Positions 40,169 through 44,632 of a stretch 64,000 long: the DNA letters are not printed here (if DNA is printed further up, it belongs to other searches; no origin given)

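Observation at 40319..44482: One 1387-aa ORF fuses a cytoplasmic GT2, a WbaP-like phosphoglycosyltransferase with degenerate active-site motifs, a long beta-propeller region and a T9SS/FlgD-Ig-like secretion tail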

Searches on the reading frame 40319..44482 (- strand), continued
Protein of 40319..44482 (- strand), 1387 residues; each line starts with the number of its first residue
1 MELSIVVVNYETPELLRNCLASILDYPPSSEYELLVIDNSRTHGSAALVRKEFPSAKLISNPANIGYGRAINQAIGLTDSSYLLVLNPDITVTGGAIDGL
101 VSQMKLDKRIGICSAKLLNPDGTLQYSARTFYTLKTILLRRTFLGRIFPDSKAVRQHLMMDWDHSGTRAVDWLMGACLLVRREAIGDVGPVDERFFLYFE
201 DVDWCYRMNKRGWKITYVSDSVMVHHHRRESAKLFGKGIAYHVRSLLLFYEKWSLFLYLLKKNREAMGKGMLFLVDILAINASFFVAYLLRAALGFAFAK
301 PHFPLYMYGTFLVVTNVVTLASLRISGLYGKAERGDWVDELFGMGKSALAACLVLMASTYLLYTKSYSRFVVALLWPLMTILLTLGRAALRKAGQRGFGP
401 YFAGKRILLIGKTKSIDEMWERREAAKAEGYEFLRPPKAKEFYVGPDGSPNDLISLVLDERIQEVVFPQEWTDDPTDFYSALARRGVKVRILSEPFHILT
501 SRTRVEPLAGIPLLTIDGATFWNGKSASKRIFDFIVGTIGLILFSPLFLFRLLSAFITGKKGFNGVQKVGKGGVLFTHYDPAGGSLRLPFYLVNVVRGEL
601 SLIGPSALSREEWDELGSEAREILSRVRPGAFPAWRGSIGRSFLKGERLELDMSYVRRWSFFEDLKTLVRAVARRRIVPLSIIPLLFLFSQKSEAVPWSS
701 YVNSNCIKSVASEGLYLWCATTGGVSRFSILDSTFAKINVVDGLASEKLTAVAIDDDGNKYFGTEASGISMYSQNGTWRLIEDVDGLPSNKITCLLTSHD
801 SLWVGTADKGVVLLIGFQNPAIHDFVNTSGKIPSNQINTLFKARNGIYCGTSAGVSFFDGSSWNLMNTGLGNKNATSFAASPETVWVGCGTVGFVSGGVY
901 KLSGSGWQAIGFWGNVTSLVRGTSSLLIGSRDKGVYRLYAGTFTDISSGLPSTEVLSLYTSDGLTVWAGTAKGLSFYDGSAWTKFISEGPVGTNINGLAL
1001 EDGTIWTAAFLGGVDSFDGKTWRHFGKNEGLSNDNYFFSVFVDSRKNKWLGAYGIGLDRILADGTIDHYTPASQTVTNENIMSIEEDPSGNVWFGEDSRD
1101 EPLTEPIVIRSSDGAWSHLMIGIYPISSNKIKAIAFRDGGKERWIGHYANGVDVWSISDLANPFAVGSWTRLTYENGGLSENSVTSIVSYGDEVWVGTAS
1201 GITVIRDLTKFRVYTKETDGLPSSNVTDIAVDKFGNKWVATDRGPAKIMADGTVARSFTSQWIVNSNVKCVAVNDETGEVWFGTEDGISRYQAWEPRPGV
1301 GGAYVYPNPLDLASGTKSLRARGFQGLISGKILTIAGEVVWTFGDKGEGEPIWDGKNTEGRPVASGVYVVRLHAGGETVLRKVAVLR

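Call 10: find_homologous_proteins(query=window:40319-44482:-, max_evalue=0.00001)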
Query window:40319-44482:- (1387 aa): 42 proteins with E <= 0.00001 among 8000 candidates.
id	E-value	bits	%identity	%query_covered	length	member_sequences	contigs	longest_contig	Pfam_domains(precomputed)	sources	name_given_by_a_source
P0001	0.0e+0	3190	100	100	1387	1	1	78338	PF13641.13,PF07494.18,PF02397.23,PF00535.33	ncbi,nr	ncbi:MAG: glycosyltransferase [Candidatus Eisenbacteria bacterium]|nr:glycosyltransferase [Candidatu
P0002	2.5e-134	467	50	19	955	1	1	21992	PF13712.13,PF13632.13,PF10111.15,PF13506.14,PF13641.13,PF00534.27,PF13439.13,PF00535.33,PF13692.13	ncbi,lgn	ncbi:MAG: glycosyltransferase [Candidatus Edwardsbacteria bacterium]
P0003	2.0e-125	438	36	48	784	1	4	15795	PF13727.13,PF13641.13,PF02397.23,PF00535.33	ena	-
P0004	1.9e-123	431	38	49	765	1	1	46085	PF13727.13,PF13641.13,PF02397.23,PF00535.33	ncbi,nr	ncbi:MAG: glycosyltransferase [Candidatus Eisenbacteria bacterium]|nr:glycosyltransferase [Candidatu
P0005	4.6e-123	430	36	48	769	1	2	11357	PF13632.13,PF13727.13,PF13506.14,PF13641.13,PF02397.23,PF00535.33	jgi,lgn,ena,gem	-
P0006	6.5e-122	426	36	48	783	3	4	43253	PF13632.13,PF13727.13,PF13506.14,PF13641.13,PF02397.23,PF00535.33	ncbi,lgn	-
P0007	2.2e-120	421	37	48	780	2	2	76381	PF13727.13,PF13506.14,PF13641.13,PF02397.23,PF00535.33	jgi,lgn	jgi:exopolysaccharide biosynthesis polyprenyl glycosylphosphotransferase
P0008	3.7e-113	397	35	48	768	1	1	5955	PF13632.13,PF13727.13,PF13641.13,PF02397.23,PF00535.33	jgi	jgi:GT2 family glycosyltransferase/lipopolysaccharide/colanic/teichoic acid biosynthesis glycosyltra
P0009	5.9e-112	393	35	50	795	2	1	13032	PF13727.13,PF10111.15,PF13641.13,PF02397.23,PF00535.33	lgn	-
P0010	1.8e-27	113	29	17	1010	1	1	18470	PF10111.15,PF13641.13,PF00535.33,PF02709.21,PF04932.21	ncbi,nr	ncbi:MAG: glycosyltransferase [bacterium]|nr:glycosyltransferase [bacterium]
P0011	1.3e-23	100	30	22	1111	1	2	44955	PF10111.15,PF13641.13,PF00534.27,PF13524.13,PF00535.33,PF13692.13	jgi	jgi:GT2 family glycosyltransferase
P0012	1.9e-21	93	26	42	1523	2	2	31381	PF07495.20,PF07494.18,PF02518.32,PF00512.32,PF00072.31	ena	-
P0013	2.5e-21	93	29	16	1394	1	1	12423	PF14559.13,PF13632.13,PF10111.15,PF13506.14,PF13641.13,PF04055.28,PF13432.13,PF13428.13,PF00535.33,PF07719.24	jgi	jgi:GT2 family glycosyltransferase/radical SAM superfamily enzyme YgiQ (UPF0313 family)/Flp pilus as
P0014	4.4e-20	89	25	18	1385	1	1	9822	PF13632.13,PF10111.15,PF13641.13,PF00534.27,PF13524.13,PF00535.33,PF13692.13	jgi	-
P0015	7.4e-20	88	30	18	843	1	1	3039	PF10111.15,PF13641.13,PF00535.33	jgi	jgi:GT2 family glycosyltransferase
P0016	3.4e-18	82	26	19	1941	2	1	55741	PF13641.13,PF00534.27,PF13524.13,PF00535.33,PF13692.13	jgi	-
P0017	5.3e-17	78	29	16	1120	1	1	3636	PF13489.13,PF13524.13,PF00535.33,PF08241.19,PF13692.13,PF13847.13,PF13632.13,PF06325.20,PF05175.21,PF13641.13,PF00534.27,PF13649.13,PF08242.19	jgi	-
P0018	2.3e-16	76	23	17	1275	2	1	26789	PF13632.13,PF10111.15,PF13641.13,PF13524.13,PF00535.33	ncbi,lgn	-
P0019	4.9e-16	75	32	16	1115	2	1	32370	PF13632.13,PF10111.15,PF13641.13,PF00534.27,PF00535.33,PF13692.13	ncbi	-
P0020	9.5e-16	74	30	18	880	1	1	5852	PF10111.15,PF13641.13,PF00534.27,PF00535.33,PF13692.13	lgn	-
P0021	1.5e-15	74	29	16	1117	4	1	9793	PF13489.13,PF10111.15,PF13524.13,PF00535.33,PF08241.19,PF13692.13,PF13847.13,PF13632.13,PF06325.20,PF05175.21,PF13641.13,PF00534.27,PF13649.13,PF08242.19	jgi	jgi:GT2 family glycosyltransferase/glycosyltransferase involved in cell wall biosynthesis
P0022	1.5e-15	74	26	19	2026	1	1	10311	PF13489.13,PF08003.18,PF02353.27,PF10111.15,PF13524.13,PF03141.23,PF13439.13,PF00535.33,PF08241.19,PF13692.13,PF05401.17,PF07021.19,PF13847.13,PF14559.13,PF05175.21,PF13641.13,PF00534.27,PF13649.13,PF13679.13,PF01728.26,PF01209.25,PF08242.19,PF20706.4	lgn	-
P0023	1.7e-15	73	28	22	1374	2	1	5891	PF12833.14,PF07495.20,PF07494.18,PF02518.32,PF00512.32,PF00165.30,PF00072.31,PF08450.19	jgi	jgi:signal transduction histidine kinase/ligand-binding sensor domain-containing protein/DNA-binding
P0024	3.3e-15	72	28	16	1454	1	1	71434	PF05045.18,PF13578.13,PF00535.33,PF13692.13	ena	-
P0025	4.2e-14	69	22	42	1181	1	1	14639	PF07495.20,PF23748.2,PF07494.18,PF02518.32,PF00512.32,PF08450.19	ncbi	-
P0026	6.2e-13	65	27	18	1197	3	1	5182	PF13469.13,PF10111.15,PF13641.13,PF14307.13,PF00535.33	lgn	-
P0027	6.5e-13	65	30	18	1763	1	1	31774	PF13489.13,PF13431.13,PF10111.15,PF13428.13,PF00535.33,PF14559.13,PF13641.13,PF05050.20,PF00515.35,PF12895.14,PF13432.13,PF13181.13,PF08242.19,PF07719.24,PF13174.13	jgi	jgi:FkbM family methyltransferase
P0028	6.2e-12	62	27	18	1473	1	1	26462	PF05045.18,PF13578.13,PF00535.33,PF13692.13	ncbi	-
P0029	7.7e-12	61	26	18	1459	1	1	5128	PF13847.13,PF13641.13,PF00534.27,PF13649.13,PF00535.33,PF08241.19,PF08242.19,PF13692.13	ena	-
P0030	9.1e-12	61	31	16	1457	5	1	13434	PF05045.18,PF13641.13,PF13578.13,PF00535.33,PF13692.13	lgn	-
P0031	8.1e-11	58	28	16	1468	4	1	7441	PF05045.18,PF13578.13,PF00535.33,PF13692.13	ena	-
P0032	1.3e-10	57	26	16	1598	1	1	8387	PF13632.13,PF13469.13,PF10111.15,PF13641.13,PF00534.27,PF00535.33,PF20706.4,PF13692.13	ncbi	-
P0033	1.3e-9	54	29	16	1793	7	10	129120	PF13431.13,PF23914.2,PF13414.13,PF13176.13,PF13428.13,PF13844.13,PF00535.33,PF13692.13,PF14559.13,PF13632.13,PF13641.13,PF13371.13,PF00515.35,PF12895.14,PF13424.13,PF13432.13,PF13181.13,PF07719.24,PF13174.13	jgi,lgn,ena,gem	jgi:predicted O-linked N-acetylglucosamine transferase (SPINDLY family)/GT2 family glycosyltransfera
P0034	1.5e-9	54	25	18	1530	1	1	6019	PF13847.13,PF13489.13,PF13641.13,PF13649.13,PF13679.13,PF00535.33,PF08242.19,PF13692.13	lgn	-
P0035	1.6e-9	54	26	19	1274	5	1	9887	PF13632.13,PF10111.15,PF13506.14,PF13641.13,PF00535.33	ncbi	-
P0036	5.1e-9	52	26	18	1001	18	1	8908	PF13632.13,PF10111.15,PF13641.13,PF00535.33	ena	-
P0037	1.2e-8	51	32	12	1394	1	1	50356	PF13641.13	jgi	jgi:GT2 family glycosyltransferase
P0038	2.8e-8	50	28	16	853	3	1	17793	PF10111.15,PF13641.13,PF13524.13,PF00535.33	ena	-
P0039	1.1e-7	48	26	19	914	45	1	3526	PF13641.13,PF00535.33,PF13692.13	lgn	-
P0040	1.1e-6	44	22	18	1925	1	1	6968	PF05045.18,PF13469.13,PF10111.15,PF13641.13,PF00534.27,PF00535.33,PF13692.13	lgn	-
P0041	2.0e-6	43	25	16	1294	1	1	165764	PF13469.13,PF13641.13,PF00535.33,PF00685.34,PF07719.24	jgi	jgi:O-antigen biosynthesis protein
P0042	3.5e-6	43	25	17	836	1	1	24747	PF10111.15,PF13641.13,PF00535.33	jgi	-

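Call 13: find_encoding_contigs(protein=P0004, flank=10000, max_places=3)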
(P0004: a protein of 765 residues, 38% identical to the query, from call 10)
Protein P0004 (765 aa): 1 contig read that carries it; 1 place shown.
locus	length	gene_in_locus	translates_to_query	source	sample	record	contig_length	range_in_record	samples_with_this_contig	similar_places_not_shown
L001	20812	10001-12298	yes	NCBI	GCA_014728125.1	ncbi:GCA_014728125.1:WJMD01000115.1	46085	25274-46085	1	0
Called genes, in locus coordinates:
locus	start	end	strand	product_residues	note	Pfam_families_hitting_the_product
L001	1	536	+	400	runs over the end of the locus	PF00534:Glycos_transf_1, PF13692:Glyco_trans_1_4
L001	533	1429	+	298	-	PF00535:Glycos_transf_2, PF13641:Glyco_tranf_2_3, PF13632:Glyco_trans_2_3 (weak)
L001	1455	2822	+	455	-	PF01663:Phosphodiest, PF00884:Sulfatase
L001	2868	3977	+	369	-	PF01075:Glyco_transf_9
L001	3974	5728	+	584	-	PF01663:Phosphodiest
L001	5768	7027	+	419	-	PF01943:Polysacc_synt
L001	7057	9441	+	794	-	PF09586:YfhO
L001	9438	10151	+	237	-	PF00535:Glycos_transf_2, PF13641:Glyco_tranf_2_3 (weak)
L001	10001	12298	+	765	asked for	PF00535:Glycos_transf_2, PF13641:Glyco_tranf_2_3, PF13727:CoA_binding_3, PF02397:Bac_transf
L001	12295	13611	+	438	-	PF07494:Reg_prop (faint), PF13860:FlgD_ig (faint)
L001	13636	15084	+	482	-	PF13727:CoA_binding_3, PF01370:Epimerase, PF02719:Polysacc_synt_2, PF04321:RmlD_sub_bind, PF08659:KR (weak), PF01073:3Beta_HSD, PF13460:NAD_binding_10 (weak), PF16363:GDP_Man_Dehyd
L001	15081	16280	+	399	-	PF00155:Aminotran_1_2 (faint), PF01041:DegT_DnrJ_EryC1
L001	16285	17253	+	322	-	PF02388:FemAB (faint), PF13480:Acetyltransf_6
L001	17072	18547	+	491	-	PF09594:GT87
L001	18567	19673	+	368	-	PF13439:Glyco_transf_4, PF13477:Glyco_trans_4_2, PF13579:Glyco_trans_4_4, PF00534:Glycos_transf_1, PF13692:Glyco_trans_1_4, PF13524:Glyco_trans_1_2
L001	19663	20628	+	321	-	PF00535:Glycos_transf_2, PF10111:Glyco_tranf_2_2 (weak), PF13641:Glyco_tranf_2_3, PF13632:Glyco_trans_2_3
